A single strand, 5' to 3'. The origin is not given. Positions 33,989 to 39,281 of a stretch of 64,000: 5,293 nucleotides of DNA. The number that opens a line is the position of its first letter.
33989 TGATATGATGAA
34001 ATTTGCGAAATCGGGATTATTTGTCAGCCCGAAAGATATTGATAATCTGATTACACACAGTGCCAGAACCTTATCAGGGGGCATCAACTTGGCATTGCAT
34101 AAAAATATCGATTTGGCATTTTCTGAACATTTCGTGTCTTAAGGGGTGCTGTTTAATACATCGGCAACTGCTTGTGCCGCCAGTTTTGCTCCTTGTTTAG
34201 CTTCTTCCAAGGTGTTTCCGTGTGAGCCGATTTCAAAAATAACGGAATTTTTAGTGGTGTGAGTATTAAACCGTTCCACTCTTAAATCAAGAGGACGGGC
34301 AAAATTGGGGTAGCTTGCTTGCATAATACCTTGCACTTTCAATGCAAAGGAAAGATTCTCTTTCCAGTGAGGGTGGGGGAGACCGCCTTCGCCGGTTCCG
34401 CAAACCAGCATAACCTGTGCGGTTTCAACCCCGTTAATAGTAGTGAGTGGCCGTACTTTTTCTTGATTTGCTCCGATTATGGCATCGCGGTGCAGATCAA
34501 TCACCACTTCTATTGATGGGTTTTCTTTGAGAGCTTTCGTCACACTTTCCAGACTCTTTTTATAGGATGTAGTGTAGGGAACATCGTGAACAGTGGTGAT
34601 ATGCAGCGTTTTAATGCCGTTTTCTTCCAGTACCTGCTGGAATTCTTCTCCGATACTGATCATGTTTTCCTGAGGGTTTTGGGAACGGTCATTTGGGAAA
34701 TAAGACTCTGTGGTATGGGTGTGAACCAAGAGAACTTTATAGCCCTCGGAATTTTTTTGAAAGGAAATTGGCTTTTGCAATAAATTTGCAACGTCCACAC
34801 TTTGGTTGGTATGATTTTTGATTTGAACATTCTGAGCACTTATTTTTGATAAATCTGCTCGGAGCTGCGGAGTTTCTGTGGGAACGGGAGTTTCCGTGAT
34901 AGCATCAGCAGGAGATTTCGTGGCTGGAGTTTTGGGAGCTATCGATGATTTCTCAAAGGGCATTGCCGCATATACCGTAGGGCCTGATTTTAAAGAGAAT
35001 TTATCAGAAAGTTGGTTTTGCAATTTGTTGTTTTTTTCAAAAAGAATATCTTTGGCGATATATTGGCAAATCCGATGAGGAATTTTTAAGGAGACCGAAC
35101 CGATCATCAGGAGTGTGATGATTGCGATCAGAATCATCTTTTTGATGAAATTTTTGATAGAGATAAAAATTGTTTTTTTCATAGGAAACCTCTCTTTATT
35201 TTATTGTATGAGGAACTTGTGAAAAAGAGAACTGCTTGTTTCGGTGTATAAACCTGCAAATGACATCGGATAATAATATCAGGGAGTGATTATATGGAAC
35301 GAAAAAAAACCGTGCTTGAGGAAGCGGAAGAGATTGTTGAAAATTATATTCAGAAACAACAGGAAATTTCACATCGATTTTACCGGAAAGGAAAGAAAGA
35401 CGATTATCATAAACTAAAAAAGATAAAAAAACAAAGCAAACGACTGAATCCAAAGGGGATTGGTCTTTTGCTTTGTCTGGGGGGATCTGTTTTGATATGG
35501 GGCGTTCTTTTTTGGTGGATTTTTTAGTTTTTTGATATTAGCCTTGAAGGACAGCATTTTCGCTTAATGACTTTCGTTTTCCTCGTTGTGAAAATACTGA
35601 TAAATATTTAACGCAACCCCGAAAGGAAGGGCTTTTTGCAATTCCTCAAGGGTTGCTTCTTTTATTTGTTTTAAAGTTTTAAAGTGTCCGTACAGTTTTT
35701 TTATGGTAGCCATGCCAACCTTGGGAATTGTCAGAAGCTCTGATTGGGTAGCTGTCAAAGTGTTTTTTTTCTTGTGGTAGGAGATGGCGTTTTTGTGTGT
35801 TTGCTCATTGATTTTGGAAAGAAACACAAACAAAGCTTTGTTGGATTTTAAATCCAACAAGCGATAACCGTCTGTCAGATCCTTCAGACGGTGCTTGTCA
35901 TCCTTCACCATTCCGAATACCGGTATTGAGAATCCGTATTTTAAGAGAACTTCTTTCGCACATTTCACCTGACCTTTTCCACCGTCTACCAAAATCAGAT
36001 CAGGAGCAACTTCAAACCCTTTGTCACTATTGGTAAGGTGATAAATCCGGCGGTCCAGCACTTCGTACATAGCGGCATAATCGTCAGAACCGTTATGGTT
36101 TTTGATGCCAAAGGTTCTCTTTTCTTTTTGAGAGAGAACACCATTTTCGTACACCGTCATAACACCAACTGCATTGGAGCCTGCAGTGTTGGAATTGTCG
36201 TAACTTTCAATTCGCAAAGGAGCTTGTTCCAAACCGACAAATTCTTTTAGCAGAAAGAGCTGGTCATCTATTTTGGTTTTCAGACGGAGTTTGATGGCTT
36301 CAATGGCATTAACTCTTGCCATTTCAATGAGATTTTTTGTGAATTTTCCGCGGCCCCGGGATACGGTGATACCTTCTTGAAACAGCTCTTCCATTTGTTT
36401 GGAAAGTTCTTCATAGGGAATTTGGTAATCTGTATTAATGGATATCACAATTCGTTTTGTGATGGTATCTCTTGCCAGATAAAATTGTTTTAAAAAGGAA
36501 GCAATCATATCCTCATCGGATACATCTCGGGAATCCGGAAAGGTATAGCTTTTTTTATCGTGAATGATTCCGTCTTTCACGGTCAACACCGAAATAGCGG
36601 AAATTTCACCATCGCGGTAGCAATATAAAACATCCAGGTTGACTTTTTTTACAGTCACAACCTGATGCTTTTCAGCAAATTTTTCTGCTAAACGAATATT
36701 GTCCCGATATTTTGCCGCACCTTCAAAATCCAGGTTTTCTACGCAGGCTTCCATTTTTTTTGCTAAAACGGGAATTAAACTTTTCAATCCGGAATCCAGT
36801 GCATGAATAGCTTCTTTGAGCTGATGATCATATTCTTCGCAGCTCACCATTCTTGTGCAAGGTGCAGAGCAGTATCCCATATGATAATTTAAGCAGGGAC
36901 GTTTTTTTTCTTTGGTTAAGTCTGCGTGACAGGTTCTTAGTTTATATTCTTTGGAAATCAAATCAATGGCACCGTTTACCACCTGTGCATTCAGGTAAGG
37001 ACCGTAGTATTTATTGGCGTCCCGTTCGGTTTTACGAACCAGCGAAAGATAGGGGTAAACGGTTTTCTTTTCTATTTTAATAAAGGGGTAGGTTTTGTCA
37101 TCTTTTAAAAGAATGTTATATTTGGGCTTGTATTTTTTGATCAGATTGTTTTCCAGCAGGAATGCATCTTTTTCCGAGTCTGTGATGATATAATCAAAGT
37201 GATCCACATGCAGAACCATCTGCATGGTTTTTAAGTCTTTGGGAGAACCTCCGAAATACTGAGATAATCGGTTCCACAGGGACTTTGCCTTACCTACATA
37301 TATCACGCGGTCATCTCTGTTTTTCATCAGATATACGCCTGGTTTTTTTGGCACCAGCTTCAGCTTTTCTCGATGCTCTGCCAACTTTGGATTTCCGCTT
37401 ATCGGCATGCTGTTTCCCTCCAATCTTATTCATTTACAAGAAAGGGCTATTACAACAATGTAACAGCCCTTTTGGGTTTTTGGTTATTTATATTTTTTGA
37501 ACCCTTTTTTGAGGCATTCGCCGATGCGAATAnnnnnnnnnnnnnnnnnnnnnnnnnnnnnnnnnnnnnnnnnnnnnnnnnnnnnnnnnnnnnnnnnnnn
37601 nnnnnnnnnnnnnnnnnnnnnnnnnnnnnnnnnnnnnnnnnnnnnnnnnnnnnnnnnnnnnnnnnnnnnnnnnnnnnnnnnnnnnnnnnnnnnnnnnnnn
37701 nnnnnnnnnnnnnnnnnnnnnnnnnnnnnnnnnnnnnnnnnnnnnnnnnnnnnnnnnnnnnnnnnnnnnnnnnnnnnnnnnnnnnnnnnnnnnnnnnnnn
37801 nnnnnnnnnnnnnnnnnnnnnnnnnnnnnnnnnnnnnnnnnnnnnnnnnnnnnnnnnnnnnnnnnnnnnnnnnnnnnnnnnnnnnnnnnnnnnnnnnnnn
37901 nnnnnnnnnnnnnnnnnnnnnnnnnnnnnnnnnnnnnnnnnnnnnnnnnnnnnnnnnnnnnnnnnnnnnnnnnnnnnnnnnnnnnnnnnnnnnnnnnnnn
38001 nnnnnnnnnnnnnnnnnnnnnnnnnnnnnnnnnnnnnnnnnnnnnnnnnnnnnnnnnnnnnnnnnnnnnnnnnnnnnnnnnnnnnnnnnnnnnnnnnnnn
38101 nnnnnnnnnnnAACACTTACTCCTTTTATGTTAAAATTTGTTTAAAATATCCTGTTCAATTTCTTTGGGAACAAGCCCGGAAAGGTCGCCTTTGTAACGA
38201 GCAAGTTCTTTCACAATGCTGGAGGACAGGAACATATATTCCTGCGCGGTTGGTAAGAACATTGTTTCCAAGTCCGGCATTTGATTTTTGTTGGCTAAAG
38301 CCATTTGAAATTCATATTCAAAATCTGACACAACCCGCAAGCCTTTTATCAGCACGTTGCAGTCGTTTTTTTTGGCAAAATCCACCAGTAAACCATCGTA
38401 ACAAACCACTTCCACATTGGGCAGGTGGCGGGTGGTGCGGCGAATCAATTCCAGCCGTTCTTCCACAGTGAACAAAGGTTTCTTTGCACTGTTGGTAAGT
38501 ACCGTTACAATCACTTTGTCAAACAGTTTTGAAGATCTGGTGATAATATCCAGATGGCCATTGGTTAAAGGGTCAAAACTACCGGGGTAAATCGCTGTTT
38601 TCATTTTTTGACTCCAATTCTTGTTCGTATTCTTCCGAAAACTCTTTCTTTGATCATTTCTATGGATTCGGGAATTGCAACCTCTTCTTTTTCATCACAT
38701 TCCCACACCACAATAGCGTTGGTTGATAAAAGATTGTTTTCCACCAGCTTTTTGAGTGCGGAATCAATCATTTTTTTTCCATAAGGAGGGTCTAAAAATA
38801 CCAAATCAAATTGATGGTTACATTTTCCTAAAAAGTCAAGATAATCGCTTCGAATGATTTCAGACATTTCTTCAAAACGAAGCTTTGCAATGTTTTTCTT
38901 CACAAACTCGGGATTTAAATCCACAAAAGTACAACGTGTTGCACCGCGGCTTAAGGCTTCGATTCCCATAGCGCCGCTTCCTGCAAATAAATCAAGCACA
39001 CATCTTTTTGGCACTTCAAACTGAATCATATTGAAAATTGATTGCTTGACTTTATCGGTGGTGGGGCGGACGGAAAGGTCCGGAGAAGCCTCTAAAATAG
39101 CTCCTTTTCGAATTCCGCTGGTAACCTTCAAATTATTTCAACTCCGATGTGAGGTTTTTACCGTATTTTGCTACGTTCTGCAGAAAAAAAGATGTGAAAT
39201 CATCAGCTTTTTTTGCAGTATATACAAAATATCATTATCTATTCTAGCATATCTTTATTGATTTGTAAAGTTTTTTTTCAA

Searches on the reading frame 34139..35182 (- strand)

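Call 87: search_protein_families(library=pfam, max_evalue=0.00001, proteins=[window:34139-35182:-])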
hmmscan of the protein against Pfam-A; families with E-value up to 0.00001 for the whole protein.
window:34139-35182:- (347 aa): 1 family
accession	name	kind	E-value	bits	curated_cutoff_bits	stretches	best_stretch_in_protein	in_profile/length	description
PF07454.18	SpoIIP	-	1.7e-61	208.5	24.4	1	112-340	52-269/269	Stage II sporulation protein P (SpoIIP)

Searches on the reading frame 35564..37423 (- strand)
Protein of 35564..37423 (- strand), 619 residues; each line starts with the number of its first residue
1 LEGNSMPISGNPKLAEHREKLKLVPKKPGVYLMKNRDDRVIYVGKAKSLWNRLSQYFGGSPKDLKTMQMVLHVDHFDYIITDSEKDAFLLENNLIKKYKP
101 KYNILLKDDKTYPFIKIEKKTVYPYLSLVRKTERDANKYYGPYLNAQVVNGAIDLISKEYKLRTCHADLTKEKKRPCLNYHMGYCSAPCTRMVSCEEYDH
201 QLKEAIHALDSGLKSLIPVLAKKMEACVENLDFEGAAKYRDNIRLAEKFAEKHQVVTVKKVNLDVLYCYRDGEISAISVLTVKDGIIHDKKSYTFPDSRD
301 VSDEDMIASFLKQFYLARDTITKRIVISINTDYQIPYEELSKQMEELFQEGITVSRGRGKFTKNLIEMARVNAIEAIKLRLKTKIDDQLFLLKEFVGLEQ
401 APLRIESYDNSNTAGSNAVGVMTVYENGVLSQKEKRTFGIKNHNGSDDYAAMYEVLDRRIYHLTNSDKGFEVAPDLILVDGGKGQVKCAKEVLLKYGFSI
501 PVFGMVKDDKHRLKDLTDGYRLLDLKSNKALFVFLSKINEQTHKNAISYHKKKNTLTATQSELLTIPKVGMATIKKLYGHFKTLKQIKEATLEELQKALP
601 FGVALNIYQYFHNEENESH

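Call 87: search_protein_families(library=pfam, max_evalue=0.00001, proteins=[window:35564-37423:-])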
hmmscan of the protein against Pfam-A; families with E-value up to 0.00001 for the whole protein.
window:35564-37423:- (619 aa): 5 families
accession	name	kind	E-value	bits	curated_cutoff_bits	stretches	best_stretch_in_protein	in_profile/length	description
PF08459.17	UvrC_RNaseH_dom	-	9.9e-41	139.7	22.3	1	394-547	2-159/159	UvrC RNAse H endonuclease domain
PF22920.2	UvrC_RNaseH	-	7.1e-15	55.4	24.3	1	262-378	1-114/116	UvrC Ribonuclease H-like domain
PF01541.30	GIY-YIG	-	9.1e-11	42.3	22.6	1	28-103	2-78/78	GIY-YIG catalytic domain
PF12826.13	HHH_2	-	3.4e-08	33.9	27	1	564-617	6-61/64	Helix-hairpin-helix motif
PF02151.25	UVR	-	5.6e-08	32.7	21.5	1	215-247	2-34/36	UvrB/uvrC motif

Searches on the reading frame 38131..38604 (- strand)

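Call 88: search_protein_families(library=pfam, max_evalue=0.00001, proteins=[window:38131-38604:-])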
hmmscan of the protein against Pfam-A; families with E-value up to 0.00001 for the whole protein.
window:38131-38604:- (157 aa): 2 families
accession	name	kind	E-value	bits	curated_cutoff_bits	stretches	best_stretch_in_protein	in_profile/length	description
PF01467.32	CTP_transf_like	-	8.9e-30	104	21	1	5-133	1-132/133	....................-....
PF08218.17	Citrate_ly_lig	-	1.9e-06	28.2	20.9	1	11-78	9-74/182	Citrate lyase ligase C-terminal domain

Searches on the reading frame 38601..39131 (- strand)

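Call 88: search_protein_families(library=pfam, max_evalue=0.00001, proteins=[window:38601-39131:-])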
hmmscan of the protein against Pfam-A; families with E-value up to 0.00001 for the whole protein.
window:38601-39131:- (176 aa): 3 families
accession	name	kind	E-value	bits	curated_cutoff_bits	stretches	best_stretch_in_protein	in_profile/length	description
PF03602.21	Cons_hypoth95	-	5.7e-48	163.4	24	1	1-171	1-179/182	Conserved hypothetical protein 95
PF02086.21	MethyltransfD12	-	2.2e-08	34.6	22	0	29-81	5-59/253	D12 class N6 adenine-specific DNA methyltransferase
PF02475.24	TRM5-TYW2_MTfase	-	8.5e-06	26.3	28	0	42-135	37-133/164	TRM5/TYW2 methyltransferase domain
